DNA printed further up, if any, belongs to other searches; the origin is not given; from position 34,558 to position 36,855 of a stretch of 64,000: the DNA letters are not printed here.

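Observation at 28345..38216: Tandem array of four paralogous 650-665 aa membrane zinc-ribbon proteins plus a truncated fifth relative: candidate undescribed envelope system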

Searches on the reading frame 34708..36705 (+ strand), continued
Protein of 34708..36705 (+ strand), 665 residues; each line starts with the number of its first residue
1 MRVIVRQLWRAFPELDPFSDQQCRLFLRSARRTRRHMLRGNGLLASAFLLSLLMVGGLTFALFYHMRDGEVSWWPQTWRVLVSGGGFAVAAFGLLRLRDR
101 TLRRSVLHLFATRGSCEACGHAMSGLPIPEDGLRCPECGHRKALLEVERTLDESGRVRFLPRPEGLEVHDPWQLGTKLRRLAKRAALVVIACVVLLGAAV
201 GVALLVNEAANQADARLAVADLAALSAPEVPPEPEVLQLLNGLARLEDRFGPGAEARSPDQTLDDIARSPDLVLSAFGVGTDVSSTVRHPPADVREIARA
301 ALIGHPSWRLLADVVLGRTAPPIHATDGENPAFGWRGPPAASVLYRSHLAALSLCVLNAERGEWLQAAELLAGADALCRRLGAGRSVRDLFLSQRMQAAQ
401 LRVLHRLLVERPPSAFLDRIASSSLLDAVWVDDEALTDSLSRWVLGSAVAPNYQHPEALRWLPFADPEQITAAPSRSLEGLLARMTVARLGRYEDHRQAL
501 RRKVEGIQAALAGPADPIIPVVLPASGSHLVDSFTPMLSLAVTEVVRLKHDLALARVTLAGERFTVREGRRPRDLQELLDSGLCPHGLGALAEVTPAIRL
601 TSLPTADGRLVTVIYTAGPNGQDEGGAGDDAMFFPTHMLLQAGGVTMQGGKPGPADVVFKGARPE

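Call 45: predict_structure(alignment_id=A3)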
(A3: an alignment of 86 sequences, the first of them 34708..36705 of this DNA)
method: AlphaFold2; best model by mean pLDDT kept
length: 665 residues; sequences in the alignment: 86
mean_pLDDT: 79.2   pTM: 0.71
mean pLDDT of the five models: 79.2, 75.3, 75.2, 74.3, 73.9
residues with pLDDT >= 90: 167; 70-90: 354; 50-70: 111; < 50: 33
segments of 3 or more residues with pLDDT < 50: 167-174, 333-336, 641-645, 648-650, 658-665
pLDDT, mean of each block of 10 residues (from residue 1): 62 78 76 73 82 82 64 77 85 83 80 83 88 92 84 86 57 60 83 86 82 83 77 78 77 64 86 87 70 90 86 86 60 54 88 94 97 92 79 93 92 96 94 92 90 75 54 55 58 90 95 83 90 92 92 91 95 90 79 67 78 80 77 65 49 50 40
secondary structure, 60 per line:
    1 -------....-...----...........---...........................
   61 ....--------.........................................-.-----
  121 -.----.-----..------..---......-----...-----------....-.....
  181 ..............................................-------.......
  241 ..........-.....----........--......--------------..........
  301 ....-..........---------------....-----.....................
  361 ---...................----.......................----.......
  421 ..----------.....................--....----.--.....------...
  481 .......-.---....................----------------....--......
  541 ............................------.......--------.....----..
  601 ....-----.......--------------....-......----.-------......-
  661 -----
elements in order (helices of 4 or more, strands of 3 or more residues): H8-11 H20-30 H34-64 H73-113 E149-151 E157-159 H171-174 H176-226 H234-250 H252-256 H261-268 H271-276 H291-304 H306-315 H331-334 H340-360 H364-382 H387-409 H414-422 H433-453 H456-459 H467-471 H478-487 H493-512 H529-532 H535-568 H575-581 H590-594 E599-604 E610-616 E631-634 E639-641 E657-659

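Call 48: fold_search(model_id=the predicted structure, library=pdb)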
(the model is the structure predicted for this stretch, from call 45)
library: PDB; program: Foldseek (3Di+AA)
matches with E <= 10: 325; with E <= 0.001: 0
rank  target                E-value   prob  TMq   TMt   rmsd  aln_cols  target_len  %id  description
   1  7ue2_A                2.8e-01  0.28  0.13  0.24  19.1       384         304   12  Crystal structure of designed helical repeat protein RPB_PLP3_R6 bound to PLPx6 peptide (released 2023-03-29)
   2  9qx1_A                2.8e-01  0.07  0.09  0.08  26.4       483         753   14  Cryo-EM structure of the C. elegans UBR4/KCMF1 complex (C-term dimer interface focused refinement) (released 2025-09-03)
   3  7w39_V                2.9e-01  0.10  0.10  0.14  27.4       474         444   12  Structure of USP14-bound human 26S proteasome in state EA2.1_UBL (released 2022-05-04)
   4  4ogp_B                5.0e-01  0.09  0.10  0.17  22.1       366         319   11  Structure of C-terminal domain from S. cerevisiae Pat1 decapping activator (Space group : P21) (released 2014-10-08)
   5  2b7m_C                7.2e-01  0.07  0.10  0.12  34.5       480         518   12  Crystal Structure of the S. cerevisiae Exocyst Component Exo70p (released 2005-11-15)
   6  4yjl_A                7.5e-01  0.09  0.11  0.19  21.8       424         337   12  Crystal structure of APC-ARM in complexed with Amer1-A2 (released 2016-03-09)
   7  9mg8_B                7.9e-01  0.08  0.11  0.17  26.4       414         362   15  Crystal Structure of b-iTHR-110 (released 2025-12-17)
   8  4akk_A                7.9e-01  0.08  0.11  0.15  22.9       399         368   16  Structure of the NasR transcription antiterminator (released 2012-06-20)
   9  6e9t_A                8.6e-01  0.35  0.16  0.35  13.0       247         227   19  DHF58 filament (released 2018-11-21)
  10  7nad_I                8.6e-01  0.12  0.14  0.23  21.1       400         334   13  State E2 nucleolar 60S ribosomal biogenesis intermediate - Spb4 local refinement model (released 2022-11-09)
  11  4u1d_C                8.6e-01  0.04  0.09  0.12  26.3       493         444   11  Structure of the PCI domain of translation initiation factor eIF3a (released 2014-09-10)
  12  9jzf_B                9.4e-01  0.06  0.10  0.17  21.9       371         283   14  Crystal structure of OsSPS3 complexed with zoledronate and isopentenyl diphosphate (released 2025-12-17)
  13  9n6v_ST               9.4e-01  0.06  0.12  0.13  34.2       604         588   10  SSU processome maturation and disassembly, State A (released 2025-11-05)
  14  4ogp_A                9.8e-01  0.08  0.11  0.19  22.8       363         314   12  Structure of C-terminal domain from S. cerevisiae Pat1 decapping activator (Space group : P21) (released 2014-10-08)
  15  7rtv_A                9.8e-01  0.03  0.07  0.11  37.6       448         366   14  Cryo-EM structure of monomeric TTYH2 (released 2021-09-22)
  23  8rot_A                1.3e+00  0.03  0.09  0.07  25.1       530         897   14  Cryo-EM structure of the transmembrane anti-sigma factor DdvA (released 2024-11-06)
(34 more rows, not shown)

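Call 52: find_encoding_contigs(protein=P0002, flank=10000, max_places=3)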
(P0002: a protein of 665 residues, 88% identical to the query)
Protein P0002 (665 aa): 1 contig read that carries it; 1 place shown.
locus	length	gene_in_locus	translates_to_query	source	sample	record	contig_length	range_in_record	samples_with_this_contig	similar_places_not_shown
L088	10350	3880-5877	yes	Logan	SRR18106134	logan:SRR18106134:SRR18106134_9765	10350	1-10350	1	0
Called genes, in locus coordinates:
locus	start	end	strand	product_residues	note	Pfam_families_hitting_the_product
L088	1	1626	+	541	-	?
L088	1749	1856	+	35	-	-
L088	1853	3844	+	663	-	-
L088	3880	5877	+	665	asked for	-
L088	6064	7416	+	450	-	-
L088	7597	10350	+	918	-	?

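Call 55: search_solved_structures(query=A3, max_evalue=10)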
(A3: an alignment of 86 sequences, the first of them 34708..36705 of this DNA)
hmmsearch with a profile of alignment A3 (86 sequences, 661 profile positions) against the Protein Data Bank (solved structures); distinct sequences matched with E-value up to 10: 28.
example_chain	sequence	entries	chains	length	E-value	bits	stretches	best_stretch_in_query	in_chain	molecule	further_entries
9ibw_A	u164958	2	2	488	0.0048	18.8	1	167-336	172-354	Short-wave-sensitive opsin 1,Soluble cytochrome b562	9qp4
8zmf_A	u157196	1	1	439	0.05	15.4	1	199-338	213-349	5-hydroxytryptamine receptor 2C,Soluble cytochrome b562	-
6bqg_A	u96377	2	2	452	0.053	15.4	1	199-338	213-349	5-hydroxytryptamine receptor 2C,Soluble cytochrome b562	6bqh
2kep_A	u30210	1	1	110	0.11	14.3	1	590-637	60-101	General secretion pathway protein G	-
5cwn_A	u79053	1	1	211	0.11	14.3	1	369-399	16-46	Designed helical repeat protein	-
1cbg_A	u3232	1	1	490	0.14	14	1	509-595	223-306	CYANOGENIC BETA-GLUCOSIDASE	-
7in1_A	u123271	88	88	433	0.21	13.4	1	197-336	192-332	Adenosine receptor A2a/Soluble cytochrome b562/Adenosine receptor A2a chimera | Adenosine receptor A2a/Soluble cytochrome b562/Adenosine receptor A2a chimera,So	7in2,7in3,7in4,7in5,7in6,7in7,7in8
8cu6_A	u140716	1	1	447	0.22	13.3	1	197-336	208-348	Adenosine receptor A2a,Soluble cytochrome b562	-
8rvw_A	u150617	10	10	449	0.22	13.3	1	197-336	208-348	Adenosine receptor A2a,Adenosine receptor A2a,Soluble cytochrome b562 | Adenosine receptor A2a,Soluble cytochrome b562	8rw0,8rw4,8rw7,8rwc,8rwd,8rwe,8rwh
2lcq_A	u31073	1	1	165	0.23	13.2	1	100-149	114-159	Putative toxin VapC6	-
8f6q_A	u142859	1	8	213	0.26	13.1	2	369-399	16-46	C8-71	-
29jd_A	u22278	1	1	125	0.26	13.1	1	554-631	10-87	Type II secretion system core protein G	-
5wda_A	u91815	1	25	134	1.1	11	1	538-628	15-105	General secretion pathway protein G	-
7xkt_A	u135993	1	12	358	1.1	11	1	195-322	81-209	Gap junction delta-2 protein,Soluble cytochrome b562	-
7xki_A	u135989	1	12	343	1.1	11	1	195-322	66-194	Gap junction delta-2 protein,Soluble cytochrome b562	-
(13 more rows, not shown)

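Call 72: search_protein_families(library=padloc, proteins=[window:34708-36705:+, P0004], max_evalue=0.1)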
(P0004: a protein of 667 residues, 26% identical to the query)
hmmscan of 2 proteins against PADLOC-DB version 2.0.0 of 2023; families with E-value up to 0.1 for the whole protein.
window:34708-36705:+ (665 aa): 1 family
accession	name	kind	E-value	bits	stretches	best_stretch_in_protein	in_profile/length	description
PDLC01691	Cas12f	-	0.047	11.6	1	111-141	286-314/332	CAS-V-F; effector__SPE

P0004 (667 aa): 0 families

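Call 73: search_protein_families(library=phrogs, proteins=[window:34708-36705:+, P0004], max_evalue=0.1)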
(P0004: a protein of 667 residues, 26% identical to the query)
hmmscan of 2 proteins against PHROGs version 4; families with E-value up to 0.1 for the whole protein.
window:34708-36705:+ (665 aa): 0 families

P0004 (667 aa): 0 families

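Call 74: predict_structure(alignment_id=A8)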
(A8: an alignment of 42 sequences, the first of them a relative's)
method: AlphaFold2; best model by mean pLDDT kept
length: 460 residues; sequences in the alignment: 42
mean_pLDDT: 90.9   pTM: 0.91
mean pLDDT of the five models: 90.9, 90.6, 90.5, 90.3, 88.5
residues with pLDDT >= 90: 351; 70-90: 84; 50-70: 23; < 50: 2
segments of 3 or more residues with pLDDT < 50: none
pLDDT, mean of each block of 10 residues (from residue 1): 94 94 95 94 98 96 86 69 59 76 92 98 98 91 88 93 95 97 97 94 92 92 96 95 94 96 96 92 89 97 95 94 83 93 89 92 95 96 94 96 89 91 94 88 90 61
secondary structure, 60 per line:
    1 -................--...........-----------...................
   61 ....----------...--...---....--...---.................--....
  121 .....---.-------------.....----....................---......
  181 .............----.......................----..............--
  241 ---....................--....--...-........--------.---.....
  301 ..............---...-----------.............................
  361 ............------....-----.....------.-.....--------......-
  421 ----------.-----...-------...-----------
elements in order: H2-17 H20-30 H43-64 H86-89 H98-114 H117-125 H143-147 H152-171 H175-193 H198-220 H225-238 H244-263 H266-269 H276-283 H296-314 H333-372 H379-382 H388-391 E401-405 E414-419 E447-449

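Call 76: fold_search(model_id=the predicted structure, library=pdb)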
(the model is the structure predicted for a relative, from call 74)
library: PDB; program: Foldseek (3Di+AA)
matches with E <= 10: 470; with E <= 0.001: 0
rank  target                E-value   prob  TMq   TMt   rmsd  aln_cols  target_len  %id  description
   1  6ek4_D                1.0e-01  0.08  0.09  0.11  42.9       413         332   12  PaxB from Photorhabdus luminescens (released 2018-05-16)
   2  6neq_e                4.0e-01  0.08  0.11  0.13  21.5       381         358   11  Structure of human mitochondrial translation initiation factor 3 bound to the small ribosomal subunit-Class-II (released 2019-02-27)
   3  6gy7_B                5.7e-01  0.04  0.08  0.11  42.7       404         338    9  Crystal structure of XaxB from Xenorhabdus nematophil (released 2018-07-25)
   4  6i1z_A                6.0e-01  0.06  0.11  0.15  23.2       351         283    9  Outward facing structure of apo CST (released 2019-06-05)
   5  6s7j_A                7.5e-01  0.05  0.12  0.12  25.4       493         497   11  Native crystal structure of ergothioneine degrading enzyme Ergothionase from Treponema denticola (released 2019-07-17)
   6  7nzz_B                8.2e-01  0.04  0.10  0.11  26.5       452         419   10  Ras1 guanine nucleotide exchange factor Cdc25 (REM and catalytic domains) (released 2022-07-13)
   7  6e43_A                8.9e-01  0.04  0.11  0.13  24.0       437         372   11  Crystal structure of human indoleamine 2,3-dioxygenase 1 (IDO1) in complex with a BMS-978587 analog (released 2018-11-14)
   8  7sqc_J0               9.7e-01  0.07  0.15  0.15  29.4       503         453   13  Ciliary C1 central pair apparatus isolated from Chlamydomonas reinhardtii (released 2022-04-13)
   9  7y49                  9.7e-01  0.06  0.11  0.10  29.2       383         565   10  Cryo-EM Structure of apo mitochondrial ABC transporter ABCB10 from Biortus (released 2023-04-19)
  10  6bpl_A                1.1e+00  0.04  0.10  0.08  26.6       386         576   11  E. coli MsbA in complex with LPS and inhibitor G907 (released 2018-05-02)
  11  7sqc_P1               1.1e+00  0.03  0.11  0.08  25.4       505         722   11  Ciliary C1 central pair apparatus isolated from Chlamydomonas reinhardtii (released 2022-04-13)
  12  4g2v_A                1.2e+00  0.12  0.15  0.20  20.1       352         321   14  Structure complex of LGN binding with FRMPD1 (released 2013-01-23)
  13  7vps_A                1.2e+00  0.04  0.12  0.12  24.7       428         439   11  Crystal structure of the ARM domain of C. glabrata importin alpha (released 2022-09-07)
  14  9g71_A                1.2e+00  0.05  0.11  0.12  29.1       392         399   12  Cryo-EM structure of TTYH2 in complex with lipids in GDN (released 2025-05-21)
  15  6w2q                  1.3e+00  0.12  0.13  0.25  19.4       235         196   11  Junction 34, DHR53-DHR4 (released 2020-04-15)
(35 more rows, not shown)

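Call 78: fold_search(model_id=the predicted structure, library=viral)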
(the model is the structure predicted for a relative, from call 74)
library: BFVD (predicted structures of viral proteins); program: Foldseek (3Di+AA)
matches with E <= 10: 243; with E <= 0.001: 0
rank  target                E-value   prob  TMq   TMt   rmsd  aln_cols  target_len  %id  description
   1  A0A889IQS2            1.8e-01  0.04  0.08  0.06  45.2       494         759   14  (no name in the UniProt tables at hand)
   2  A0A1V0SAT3            3.7e-01  0.10  0.13  0.14  23.4       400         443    8  Uncharacterized protein [Catovirus CTV1]
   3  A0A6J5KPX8            6.3e-01  0.04  0.08  0.05  31.5       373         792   12  Peptidase M15B [uncultured Caudovirales phage]
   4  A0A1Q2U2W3            6.6e-01  0.04  0.10  0.11  27.3       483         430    8  Phage protein [Vibrio phage pTD1]
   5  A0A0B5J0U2            7.2e-01  0.04  0.10  0.11  25.5       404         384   14  Uncharacterized protein [Pandoravirus inopinatum]
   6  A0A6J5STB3            7.2e-01  0.03  0.10  0.07  35.7       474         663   11  Uncharacterized protein [uncultured Caudovirales phage]
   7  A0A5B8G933            7.5e-01  0.07  0.13  0.12  24.1       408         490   11  Membrane protein K15 [Colobine gammaherpesvirus 1]
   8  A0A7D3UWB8            8.5e-01  0.04  0.10  0.12  22.2       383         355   12  Uncharacterized protein [Fadolivirus FV1/VV64]
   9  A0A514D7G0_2          1.1e+00  0.13  0.14  0.08  20.1       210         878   14  RNA-dependent RNA polymerase [Picornavirales sp.]
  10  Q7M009                1.1e+00  0.03  0.09  0.05  31.4       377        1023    9  Major acidic nuclear protein/transactivator protein complex [Simian cytomegalovirus (strain Colburn)]
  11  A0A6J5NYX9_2          1.2e+00  0.04  0.10  0.05  34.2       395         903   13  Tape measure protein [uncultured Caudovirales phage]
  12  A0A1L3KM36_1          1.2e+00  0.08  0.14  0.07  20.5       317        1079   11  (no name in the UniProt tables at hand)
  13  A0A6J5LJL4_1          1.3e+00  0.03  0.11  0.06  25.4       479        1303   11  LT_GEWL domain containing protein [uncultured Caudovirales phage]
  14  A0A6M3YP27            1.4e+00  0.03  0.12  0.10  25.0       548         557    8  Uncharacterized protein (Fragment) [Riboviria sp.]
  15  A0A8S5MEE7            1.4e+00  0.09  0.14  0.15  23.5       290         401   12  Minor capsid protein [Siphoviridae sp. ctS1E53]
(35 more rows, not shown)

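Call 87: search_protein_families(library=pfam, alignment_id=A8, max_evalue=0.01)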
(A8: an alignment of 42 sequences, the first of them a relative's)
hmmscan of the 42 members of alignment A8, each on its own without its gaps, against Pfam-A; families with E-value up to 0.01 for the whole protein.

A. member 1, L004:2713-4092:+ (460 aa): 1 family
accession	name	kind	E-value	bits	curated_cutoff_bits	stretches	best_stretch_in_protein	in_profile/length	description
PF08334.16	T2SSG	-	0.0017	18.8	21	0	364-434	24-104/108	Type II secretion system (T2SS), protein G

B. families by the number of members that match (of 42 scanned): 2 families
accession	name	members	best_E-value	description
PF08334.16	T2SSG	9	0.00011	Type II secretion system (T2SS), protein G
PF22725.1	GFO_IDH_MocA_C3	1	0.00077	GFO/IDH/MocA C-terminal domain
